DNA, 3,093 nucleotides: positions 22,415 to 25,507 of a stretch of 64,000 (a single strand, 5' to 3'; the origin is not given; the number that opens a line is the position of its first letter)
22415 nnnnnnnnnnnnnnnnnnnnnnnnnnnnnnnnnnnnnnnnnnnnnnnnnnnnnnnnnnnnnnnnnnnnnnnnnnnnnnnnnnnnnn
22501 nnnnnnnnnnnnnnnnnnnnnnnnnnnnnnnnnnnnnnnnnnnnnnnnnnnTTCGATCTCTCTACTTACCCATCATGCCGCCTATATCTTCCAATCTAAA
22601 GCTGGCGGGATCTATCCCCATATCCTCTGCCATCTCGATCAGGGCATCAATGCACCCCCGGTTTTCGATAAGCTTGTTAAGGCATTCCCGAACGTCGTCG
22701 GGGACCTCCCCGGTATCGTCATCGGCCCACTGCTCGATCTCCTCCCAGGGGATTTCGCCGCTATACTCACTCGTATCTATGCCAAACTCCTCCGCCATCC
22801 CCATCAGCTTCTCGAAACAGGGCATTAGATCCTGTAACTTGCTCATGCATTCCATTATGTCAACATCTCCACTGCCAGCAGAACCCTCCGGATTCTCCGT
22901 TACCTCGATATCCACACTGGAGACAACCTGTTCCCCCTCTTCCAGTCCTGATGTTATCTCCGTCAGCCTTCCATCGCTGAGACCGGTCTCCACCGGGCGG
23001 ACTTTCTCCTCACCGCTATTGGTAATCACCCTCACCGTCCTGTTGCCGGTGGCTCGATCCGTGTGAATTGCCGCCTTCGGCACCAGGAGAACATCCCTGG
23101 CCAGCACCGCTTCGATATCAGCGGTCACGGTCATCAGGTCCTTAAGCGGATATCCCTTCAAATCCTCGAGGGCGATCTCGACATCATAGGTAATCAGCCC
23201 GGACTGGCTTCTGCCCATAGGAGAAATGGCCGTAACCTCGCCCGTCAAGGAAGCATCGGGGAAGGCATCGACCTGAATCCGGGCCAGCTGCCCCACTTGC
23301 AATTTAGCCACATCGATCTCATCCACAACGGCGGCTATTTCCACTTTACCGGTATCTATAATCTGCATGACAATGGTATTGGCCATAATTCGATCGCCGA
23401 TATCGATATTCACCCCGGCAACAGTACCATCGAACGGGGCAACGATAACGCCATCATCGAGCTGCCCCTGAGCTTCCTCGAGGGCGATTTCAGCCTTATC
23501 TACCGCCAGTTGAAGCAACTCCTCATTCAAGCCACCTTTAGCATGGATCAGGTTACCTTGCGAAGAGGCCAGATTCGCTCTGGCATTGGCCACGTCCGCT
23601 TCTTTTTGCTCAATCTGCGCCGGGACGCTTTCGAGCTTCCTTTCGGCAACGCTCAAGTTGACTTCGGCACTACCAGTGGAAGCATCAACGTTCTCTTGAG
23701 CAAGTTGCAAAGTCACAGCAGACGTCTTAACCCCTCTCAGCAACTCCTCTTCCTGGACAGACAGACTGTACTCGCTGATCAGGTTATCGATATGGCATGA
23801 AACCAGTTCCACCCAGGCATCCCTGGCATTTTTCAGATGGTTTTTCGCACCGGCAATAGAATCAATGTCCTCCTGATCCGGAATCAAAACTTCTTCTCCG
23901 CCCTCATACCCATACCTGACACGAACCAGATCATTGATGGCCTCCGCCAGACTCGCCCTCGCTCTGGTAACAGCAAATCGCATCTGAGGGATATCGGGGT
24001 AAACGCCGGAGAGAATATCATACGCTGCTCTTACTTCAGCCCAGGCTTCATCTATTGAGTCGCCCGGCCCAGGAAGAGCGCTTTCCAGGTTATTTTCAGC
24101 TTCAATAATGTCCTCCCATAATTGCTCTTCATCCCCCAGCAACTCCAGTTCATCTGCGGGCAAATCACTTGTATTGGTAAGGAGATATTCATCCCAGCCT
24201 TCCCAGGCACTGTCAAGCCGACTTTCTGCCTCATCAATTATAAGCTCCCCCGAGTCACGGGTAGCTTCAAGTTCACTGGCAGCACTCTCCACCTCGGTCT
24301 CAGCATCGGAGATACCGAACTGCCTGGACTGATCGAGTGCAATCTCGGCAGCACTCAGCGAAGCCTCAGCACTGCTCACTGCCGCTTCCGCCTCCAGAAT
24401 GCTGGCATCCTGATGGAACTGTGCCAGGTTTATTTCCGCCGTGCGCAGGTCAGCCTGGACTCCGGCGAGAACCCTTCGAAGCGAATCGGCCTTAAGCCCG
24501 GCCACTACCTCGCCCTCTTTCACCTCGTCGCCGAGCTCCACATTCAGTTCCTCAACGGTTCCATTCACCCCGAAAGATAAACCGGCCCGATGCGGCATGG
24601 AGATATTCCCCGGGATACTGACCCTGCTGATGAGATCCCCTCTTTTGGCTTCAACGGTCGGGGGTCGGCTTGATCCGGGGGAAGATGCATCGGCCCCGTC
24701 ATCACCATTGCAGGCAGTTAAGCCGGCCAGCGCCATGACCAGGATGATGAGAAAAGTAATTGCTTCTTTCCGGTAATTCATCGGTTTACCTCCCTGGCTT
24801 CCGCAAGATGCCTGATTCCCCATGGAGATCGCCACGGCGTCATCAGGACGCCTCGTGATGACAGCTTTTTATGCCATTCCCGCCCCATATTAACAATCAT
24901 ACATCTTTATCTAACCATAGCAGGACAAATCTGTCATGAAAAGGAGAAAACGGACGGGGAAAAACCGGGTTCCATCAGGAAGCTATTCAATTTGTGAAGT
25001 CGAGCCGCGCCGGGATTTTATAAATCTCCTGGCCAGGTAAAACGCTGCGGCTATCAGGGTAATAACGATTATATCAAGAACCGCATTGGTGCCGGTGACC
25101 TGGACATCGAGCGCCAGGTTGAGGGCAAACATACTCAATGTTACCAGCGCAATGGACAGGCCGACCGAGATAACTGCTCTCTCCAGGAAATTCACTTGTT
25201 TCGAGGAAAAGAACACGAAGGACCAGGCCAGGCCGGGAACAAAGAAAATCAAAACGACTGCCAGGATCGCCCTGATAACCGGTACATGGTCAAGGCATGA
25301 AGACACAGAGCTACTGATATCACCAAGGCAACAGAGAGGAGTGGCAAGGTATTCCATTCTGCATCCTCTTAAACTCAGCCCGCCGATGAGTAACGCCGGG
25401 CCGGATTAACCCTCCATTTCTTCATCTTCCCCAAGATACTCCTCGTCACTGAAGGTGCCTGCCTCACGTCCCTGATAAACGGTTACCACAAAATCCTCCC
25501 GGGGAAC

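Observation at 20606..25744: MacAB-like efflux operon with an atypically long lipoprotein adaptor carrying a C-terminal tandem Cys-pair module, plus two small co-transcribed unknown proteins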

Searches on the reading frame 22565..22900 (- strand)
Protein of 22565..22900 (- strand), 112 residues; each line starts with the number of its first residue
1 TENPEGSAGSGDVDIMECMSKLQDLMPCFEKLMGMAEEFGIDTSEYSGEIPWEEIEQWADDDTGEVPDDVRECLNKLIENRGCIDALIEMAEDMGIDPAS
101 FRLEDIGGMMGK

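Call 5: find_homologous_proteins(query=window:22565-22900:-, max_evalue=0.01)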
Query seq(112 aa): no candidate shares three 5-residue words with the query. No homologue found.
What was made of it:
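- Tried and rejected: Word-indexed homologue search with the tail alone found nothing (call 5).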

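Call 11: search_protein_families(library=pfam, proteins=[window:22565-22870:-], max_evalue=10)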
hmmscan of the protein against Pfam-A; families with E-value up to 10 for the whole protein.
window:22565-22870:- (102 aa): 6 families
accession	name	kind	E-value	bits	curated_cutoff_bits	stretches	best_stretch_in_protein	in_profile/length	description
PF25825.1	SAPC2_N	-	0.0008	19.7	27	1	29-74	14-60/80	SAPC2 EF-hand like N-terminal domain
PF23812.1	Phage_TAC_18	-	0.013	16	27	1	7-51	17-56/79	Phage tail assembly chaperone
PF14317.12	YcxB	-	0.024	14.8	23.3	1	29-53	6-30/61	YcxB-like protein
PF07498.18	Rho_N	-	0.038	14.4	24.9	1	75-87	8-20/43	Rho termination factor, N-terminal domain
PF11020.14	DUF2610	-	0.1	13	21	1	41-69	30-59/81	Domain of unknown function (DUF2610)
PF03979.19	Sigma70_r1_1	-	0.22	12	22.5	1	58-87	23-52/81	Sigma-70 factor, region 1.1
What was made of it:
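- On EF-hand: Only a sub-threshold SAPC2_N hit (19.7 bits against a cutoff of 27, call 11).
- A weak Pfam hit to SAPC2_N, an 'EF-hand like' domain: E 8e-4, 19.7 bits, over tail residues 29-74 (call 11).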

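Call 18: predict_structure(alignment_id=A2)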
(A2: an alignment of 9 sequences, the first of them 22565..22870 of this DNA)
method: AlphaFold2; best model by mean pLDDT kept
length: 102 residues; sequences in the alignment: 9
mean_pLDDT: 74.5   pTM: 0.61
mean pLDDT of the five models: 74.5, 71.5, 69.6, 69.4, 69.0
residues with pLDDT >= 90: 2; 70-90: 73; 50-70: 16; < 50: 11
segments of 3 or more residues with pLDDT < 50: 93-102
pLDDT, mean of each block of 10 residues (from residue 1): 72 80 80 65 86 84 89 83 68 46 33
secondary structure, 60 per line:
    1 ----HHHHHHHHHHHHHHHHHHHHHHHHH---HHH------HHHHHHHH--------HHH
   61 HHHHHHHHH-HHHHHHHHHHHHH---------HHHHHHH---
elements in order: H5-29 H42-49 H58-69 H71-83 H93-99
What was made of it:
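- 22565..22870 (-): C-terminal orphan domain (aa 638-739). It is acidic and Met-rich, with invariant Cys645, Cys655, Cys700, Cys710 and Trp679, and it ends in a Gly/Met-rich tip. AF2 gives pLDDT 74.5, all-alpha (call 18).
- On CusF-like metallochaperone domain (as in SilB C-terminus): Predicted all-alpha (call 18).
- AF2 predicts helices 5-29, 42-49, 58-69 and 71-83 (pLDDT 74.5, call 18). The fold is all-alpha, not the CusF beta-barrel (call 18).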

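Call 20: search_protein_representatives(alignment_id=A2)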
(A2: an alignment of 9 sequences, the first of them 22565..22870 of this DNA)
Query: 9 sequences, 102 profile positions. Proteins with E-value up to 0.001 (for the whole library): 13; up to 1e-10: 8; up to 1e-30: 6. The best 13 are listed.
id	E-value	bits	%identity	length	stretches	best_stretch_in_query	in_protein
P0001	5.2e-47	174.9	-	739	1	1-102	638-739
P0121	2.2e-44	166.5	-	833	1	2-102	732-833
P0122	4.0e-42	159.2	-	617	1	1-97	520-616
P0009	4.5e-42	159.0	-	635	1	4-101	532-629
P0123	6.6e-39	148.9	-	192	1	1-101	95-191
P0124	1.8e-36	141.1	-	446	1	2-102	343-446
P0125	1.6e-17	80.2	-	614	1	2-90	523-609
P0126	5.8e-11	59.2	-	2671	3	17-48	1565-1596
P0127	7.5e-10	55.6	-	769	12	5-81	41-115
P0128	2.5e-06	44.3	-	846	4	3-75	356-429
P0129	3.6e-05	40.5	-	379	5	17-97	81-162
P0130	1.2e-04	38.9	-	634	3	38-87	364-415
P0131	1.7e-04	38.4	-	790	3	69-99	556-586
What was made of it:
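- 22565..22870 (-): Exhaustive HMM search finds 7 real clusters (call 20).
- Tried and rejected: The exhaustive profile search was needed (call 20).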

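Call 22: fold_search(model_id=the predicted structure, library=pdb)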
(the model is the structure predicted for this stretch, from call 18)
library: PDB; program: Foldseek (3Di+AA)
matches with E <= 10: 23; with E <= 0.001: 0
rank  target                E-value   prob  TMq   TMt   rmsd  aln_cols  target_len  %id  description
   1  2oqm_D                2.5e+00  0.10  0.27  0.17  12.0        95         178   14  Crystal structure of a dinb family member protein (sden_0562) from shewanella denitrificans at 1.83 A resolution (released 2007-02-13)
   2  9vjs_e                2.6e+00  0.05  0.25  0.18  12.4        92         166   17  Cryo-EM structure of Euglenophyte photosystem I (released 2026-02-18)
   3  2oqm_A                3.2e+00  0.09  0.28  0.18  11.2        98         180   14  Crystal structure of a dinb family member protein (sden_0562) from shewanella denitrificans at 1.83 A resolution (released 2007-02-13)
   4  6yxx_EH               3.8e+00  0.08  0.28  0.08  12.1        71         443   15  State A of the Trypanosoma brucei mitoribosomal large subunit assembly intermediate (released 2020-10-14)
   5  2oqm_B                4.1e+00  0.08  0.28  0.18  11.3        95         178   13  Crystal structure of a dinb family member protein (sden_0562) from shewanella denitrificans at 1.83 A resolution (released 2007-02-13)
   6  9vfj_6                4.6e+00  0.02  0.22  0.16  10.3       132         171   14  PSI-LHCI of Euglena gracilis strain Z (released 2025-10-08)
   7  5mwl_B                4.9e+00  0.10  0.34  0.11   7.3        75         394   21  INOSITOL 1,3,4,5,6-PENTAKISPHOSPHATE 2-KINASE FROM M. MUSCULUS IN COMPLEX WITH ATP and IP5 (released 2017-05-10)
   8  7zr6_C                5.2e+00  0.04  0.26  0.12  13.3        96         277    9  CryoEM structure of HSP90-CDC37-BRAF(V600E)-PP5(open) complex (released 2022-12-28)
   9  5mwm                  5.9e+00  0.10  0.33  0.11   5.7        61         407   23  INOSITOL 1,3,4,5,6-PENTAKISPHOSPHATE 2-KINASE FROM M. MUSCULUS IN COMPLEX WITH IP6 (released 2017-05-10)
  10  9rif_H                5.9e+00  0.01  0.15  0.16  13.2        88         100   14  The histone fold domain heterodimer of oocyst rupture proteins 1 and 2 from Plasmodium berghei (released 2026-01-21)
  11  1lvf_A                6.6e+00  0.02  0.19  0.19  10.3       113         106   13  syntaxin 6 (released 2002-07-17)
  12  6yxy_EH               7.5e+00  0.08  0.30  0.09   7.0        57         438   12  State B of the Trypanosoma brucei mitoribosomal large subunit assembly intermediate (released 2020-10-14)
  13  7aoi_XH               7.5e+00  0.05  0.27  0.08  12.6        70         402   17  Trypanosoma brucei mitochondrial ribosome large subunit assembly intermediate (released 2020-12-02)
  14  7rro_F4               7.5e+00  0.02  0.25  0.26  14.7       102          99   13  Structure of the 48-nm repeat doublet microtubule from bovine tracheal cilia (released 2021-10-27)
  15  9ukn_F                8.5e+00  0.06  0.39  0.15   6.4        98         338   20  CryoEM structure of the T.thermophilus transcription initiation complex (released 2025-10-22)
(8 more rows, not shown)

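Call 28: find_related_loci(query=A2, collection=genome_contigs, flank=10000)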
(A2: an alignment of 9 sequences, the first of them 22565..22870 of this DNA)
Query A2 (102 aa) in genome_contigs; peptide patterns used: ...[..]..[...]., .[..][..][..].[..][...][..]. (x = any residue, [..] = any of these).
487 stretches matched a pattern; 6 encode a relative of the query (tblastn E <= 1e-3); 6 distinct loci.
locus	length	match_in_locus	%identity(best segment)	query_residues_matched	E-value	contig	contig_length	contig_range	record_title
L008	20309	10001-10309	72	1-102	5e-49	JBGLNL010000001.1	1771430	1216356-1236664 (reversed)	MAG: Dehalococcoidia bacterium isolate PPR_0295 scaffold_80306, whole genome shotgun sequence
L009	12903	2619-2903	56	1-92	4e-35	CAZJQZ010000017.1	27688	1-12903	MAG TPA_asm: uncultured Dehalococcoidia bacterium isolate binchicken_co334_59 genome assembly, contig: NODE_2789_length_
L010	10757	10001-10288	56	2-101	2e-34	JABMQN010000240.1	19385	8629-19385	MAG: Chloroflexota bacterium isolate bin.164 k141_6255107, whole genome shotgun sequence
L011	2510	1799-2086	56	2-101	2e-34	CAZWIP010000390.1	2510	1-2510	MAG TPA_asm: uncultured Dehalococcoidia bacterium isolate SRP077602_co2_112 genome assembly, contig: NODE_65274_length_2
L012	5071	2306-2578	56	4-91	2e-29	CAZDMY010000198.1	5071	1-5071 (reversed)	MAG TPA_asm: uncultured Dehalococcoidia bacterium isolate SRP332253_co2_55 genome assembly, contig: NODE_18140_length_50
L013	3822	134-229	41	68-99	7e-6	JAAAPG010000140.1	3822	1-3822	MAG: Alphaproteobacteria bacterium isolate GSL.Bin7 NODE_17597_length_3822_cov_0.938665, whole genome shotgun sequence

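Call 58: search_solved_structures(query=A2, max_evalue=10)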
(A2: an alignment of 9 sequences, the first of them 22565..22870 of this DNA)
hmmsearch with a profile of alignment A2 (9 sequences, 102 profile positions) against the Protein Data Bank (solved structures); distinct sequences matched with E-value up to 10: 9.
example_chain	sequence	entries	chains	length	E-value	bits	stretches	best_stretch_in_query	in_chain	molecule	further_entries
7bqq_A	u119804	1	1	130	0.04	17.9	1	15-63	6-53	Gogy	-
4y66_B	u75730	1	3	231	0.058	17.4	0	51-97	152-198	Putative tbpip family protein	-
2wag_A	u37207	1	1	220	0.68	13.9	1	27-48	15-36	LYSOZYME, PUTATIVE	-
1x5b_A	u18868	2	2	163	0.97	13.4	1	26-69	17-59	signal transducing adaptor molecule 2 | Signal transducing adapter molecule 2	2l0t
9qqd_A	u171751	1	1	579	1.6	12.7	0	41-81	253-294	Albumin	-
3v03_A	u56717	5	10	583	2.1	12.3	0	42-80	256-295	Serum albumin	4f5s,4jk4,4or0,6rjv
8wdd_A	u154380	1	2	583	2.1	12.3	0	42-80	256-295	Albumin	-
6qs9_A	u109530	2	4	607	2.5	12.2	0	42-80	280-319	Serum albumin | Albumin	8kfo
8q84_B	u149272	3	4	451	2.5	12.1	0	40-81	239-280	Kinetochore protein NUF2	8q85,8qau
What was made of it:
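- On CusF-like metallochaperone domain (as in SilB C-terminus): No sequence match (calls 11, 58).
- Tried and rejected: The PDB sequence profile search gave nothing below E 0.04 (call 58).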

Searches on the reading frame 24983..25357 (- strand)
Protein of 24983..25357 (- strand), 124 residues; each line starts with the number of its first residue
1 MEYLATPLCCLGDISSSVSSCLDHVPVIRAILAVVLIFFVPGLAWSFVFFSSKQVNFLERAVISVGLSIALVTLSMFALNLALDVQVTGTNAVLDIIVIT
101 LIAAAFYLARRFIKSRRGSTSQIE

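Call 3: search_protein_families(library=pfam, proteins=[window:24983-25357:-], max_evalue=0.01)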
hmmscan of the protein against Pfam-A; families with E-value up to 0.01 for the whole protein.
window:24983-25357:- (124 aa): 1 family
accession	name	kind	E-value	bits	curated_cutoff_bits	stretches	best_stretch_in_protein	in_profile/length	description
PF07760.16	DUF1616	-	2.9e-08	33.7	31.6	1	23-112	17-118/307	Protein of unknown function (DUF1616)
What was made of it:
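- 24983..25357 (-): Neighbour, not a pump part: a 124-aa three-TM protein resembling the N-terminal part of DUF1616. Pfam DUF1616 2.9e-08 (call 3).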

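Call 4: search_protein_families(library=ncbifam, proteins=[window:24983-25357:-], max_evalue=0.01)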
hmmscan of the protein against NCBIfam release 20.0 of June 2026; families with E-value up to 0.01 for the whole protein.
window:24983-25357:- (124 aa): 0 families

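Call 11: search_protein_families(library=pfam, proteins=[window:24983-25357:-], max_evalue=10)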
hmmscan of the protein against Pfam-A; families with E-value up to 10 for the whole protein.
window:24983-25357:- (124 aa): 4 families
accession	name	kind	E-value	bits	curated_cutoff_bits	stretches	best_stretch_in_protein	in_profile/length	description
PF07760.16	DUF1616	-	2.9e-08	33.7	31.6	1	23-112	17-118/307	Protein of unknown function (DUF1616)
PF12669.12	FeoB_associated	-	0.15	12.7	27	1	96-118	3-26/44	FeoB-associated Cys-rich membrane protein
PF06570.16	DUF1129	-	0.34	10.9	29.1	1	34-116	117-201/207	Protein of unknown function (DUF1129)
PF10329.14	DUF2417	-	1.7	8.5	25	1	25-111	51-131/234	Region of unknown function (DUF2417)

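Call 47: find_related_loci(query=window:24983-25357:-, collection=metagenome_contigs, flank=6000)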
Query window:24983-25357:- (124 aa) in metagenome_contigs; peptide patterns used: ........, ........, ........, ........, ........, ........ (x = any residue, [..] = any of these).
478 stretches matched a pattern; 22 encode a relative of the query (tblastn E <= 1e-3); 22 distinct loci.
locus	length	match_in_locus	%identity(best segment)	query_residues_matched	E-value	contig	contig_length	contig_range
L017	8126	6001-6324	75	9-116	2e-51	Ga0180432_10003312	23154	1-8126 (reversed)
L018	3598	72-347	44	19-116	2e-19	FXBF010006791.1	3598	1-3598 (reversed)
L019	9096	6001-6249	42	20-102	6e-18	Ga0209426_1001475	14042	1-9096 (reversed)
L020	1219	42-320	44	27-117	6e-17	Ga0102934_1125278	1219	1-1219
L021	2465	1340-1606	41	29-124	8e-16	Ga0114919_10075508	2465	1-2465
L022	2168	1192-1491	36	18-124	1e-15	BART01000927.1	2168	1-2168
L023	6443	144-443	37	27-119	1e-15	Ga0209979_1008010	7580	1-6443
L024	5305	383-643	36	31-124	2e-15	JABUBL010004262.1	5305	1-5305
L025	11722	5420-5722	38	27-120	2e-15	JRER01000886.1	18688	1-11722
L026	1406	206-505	39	18-124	2e-15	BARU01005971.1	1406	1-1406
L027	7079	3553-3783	42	27-105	4e-15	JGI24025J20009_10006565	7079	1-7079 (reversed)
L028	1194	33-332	35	18-124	2e-15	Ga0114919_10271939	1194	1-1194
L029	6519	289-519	42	27-105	4e-15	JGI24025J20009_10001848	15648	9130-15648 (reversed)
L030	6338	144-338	45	27-91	5e-15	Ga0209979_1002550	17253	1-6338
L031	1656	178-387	46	31-97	2e-14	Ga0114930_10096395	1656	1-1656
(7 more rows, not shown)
